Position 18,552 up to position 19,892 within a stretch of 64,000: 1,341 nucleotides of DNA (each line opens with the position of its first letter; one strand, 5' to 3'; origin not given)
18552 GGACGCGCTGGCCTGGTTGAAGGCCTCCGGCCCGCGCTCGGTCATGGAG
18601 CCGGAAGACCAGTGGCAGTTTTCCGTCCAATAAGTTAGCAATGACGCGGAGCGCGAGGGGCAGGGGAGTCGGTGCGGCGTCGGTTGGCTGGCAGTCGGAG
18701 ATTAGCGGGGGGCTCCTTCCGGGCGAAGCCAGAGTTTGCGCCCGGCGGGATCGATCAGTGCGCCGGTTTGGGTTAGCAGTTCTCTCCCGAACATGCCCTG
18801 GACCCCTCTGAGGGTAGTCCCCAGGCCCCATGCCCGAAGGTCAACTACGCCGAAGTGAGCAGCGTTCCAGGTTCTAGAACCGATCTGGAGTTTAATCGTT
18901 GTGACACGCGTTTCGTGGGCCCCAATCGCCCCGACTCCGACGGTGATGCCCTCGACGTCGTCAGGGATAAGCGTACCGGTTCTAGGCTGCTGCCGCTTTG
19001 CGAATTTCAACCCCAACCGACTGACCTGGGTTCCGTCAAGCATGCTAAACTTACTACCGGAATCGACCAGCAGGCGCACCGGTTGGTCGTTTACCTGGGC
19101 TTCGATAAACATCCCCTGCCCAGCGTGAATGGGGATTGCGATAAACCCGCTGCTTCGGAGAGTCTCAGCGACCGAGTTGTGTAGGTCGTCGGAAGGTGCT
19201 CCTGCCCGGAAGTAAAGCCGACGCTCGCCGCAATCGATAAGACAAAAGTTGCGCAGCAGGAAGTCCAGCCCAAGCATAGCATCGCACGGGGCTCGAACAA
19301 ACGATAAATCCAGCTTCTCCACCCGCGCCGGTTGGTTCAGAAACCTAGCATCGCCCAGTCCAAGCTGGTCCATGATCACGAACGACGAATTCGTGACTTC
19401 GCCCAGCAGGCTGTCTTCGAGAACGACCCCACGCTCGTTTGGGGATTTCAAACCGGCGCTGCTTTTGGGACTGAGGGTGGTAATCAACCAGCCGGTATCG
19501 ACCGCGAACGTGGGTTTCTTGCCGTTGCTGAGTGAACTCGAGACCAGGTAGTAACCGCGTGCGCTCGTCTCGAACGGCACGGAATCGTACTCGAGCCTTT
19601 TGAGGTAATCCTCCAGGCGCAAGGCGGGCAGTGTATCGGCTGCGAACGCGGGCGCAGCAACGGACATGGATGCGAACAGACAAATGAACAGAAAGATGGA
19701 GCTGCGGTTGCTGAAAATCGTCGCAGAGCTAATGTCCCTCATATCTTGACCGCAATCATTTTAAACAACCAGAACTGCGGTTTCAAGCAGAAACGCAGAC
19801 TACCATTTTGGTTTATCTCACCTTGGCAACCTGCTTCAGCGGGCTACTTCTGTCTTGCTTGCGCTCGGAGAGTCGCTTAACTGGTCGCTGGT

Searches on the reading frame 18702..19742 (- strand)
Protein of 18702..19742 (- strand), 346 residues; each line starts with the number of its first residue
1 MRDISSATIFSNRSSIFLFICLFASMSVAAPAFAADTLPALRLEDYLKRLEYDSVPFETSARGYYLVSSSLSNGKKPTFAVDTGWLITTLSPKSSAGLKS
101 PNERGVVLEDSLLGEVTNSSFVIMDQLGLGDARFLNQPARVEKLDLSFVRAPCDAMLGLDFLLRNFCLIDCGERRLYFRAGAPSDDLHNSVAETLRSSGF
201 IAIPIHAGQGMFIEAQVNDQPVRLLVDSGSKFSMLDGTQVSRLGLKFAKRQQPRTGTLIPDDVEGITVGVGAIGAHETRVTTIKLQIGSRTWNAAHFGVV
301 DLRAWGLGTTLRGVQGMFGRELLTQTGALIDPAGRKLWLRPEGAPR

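Call 25: search_protein_families(library=pfam, proteins=[window:18702-19742:-], max_evalue=0.00001)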
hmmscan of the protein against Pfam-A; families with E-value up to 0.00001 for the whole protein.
window:18702-19742:- (346 aa): 2 families
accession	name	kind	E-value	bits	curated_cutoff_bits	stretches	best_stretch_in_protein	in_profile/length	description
PF13650.11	Asp_protease_2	-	8e-14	52.5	24.3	1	213-301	1-77/90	Aspartyl protease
PF13975.11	gag-asp_proteas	-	5.6e-11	43.3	28.2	0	213-286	1-74/92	gag-polyprotein putative aspartyl protease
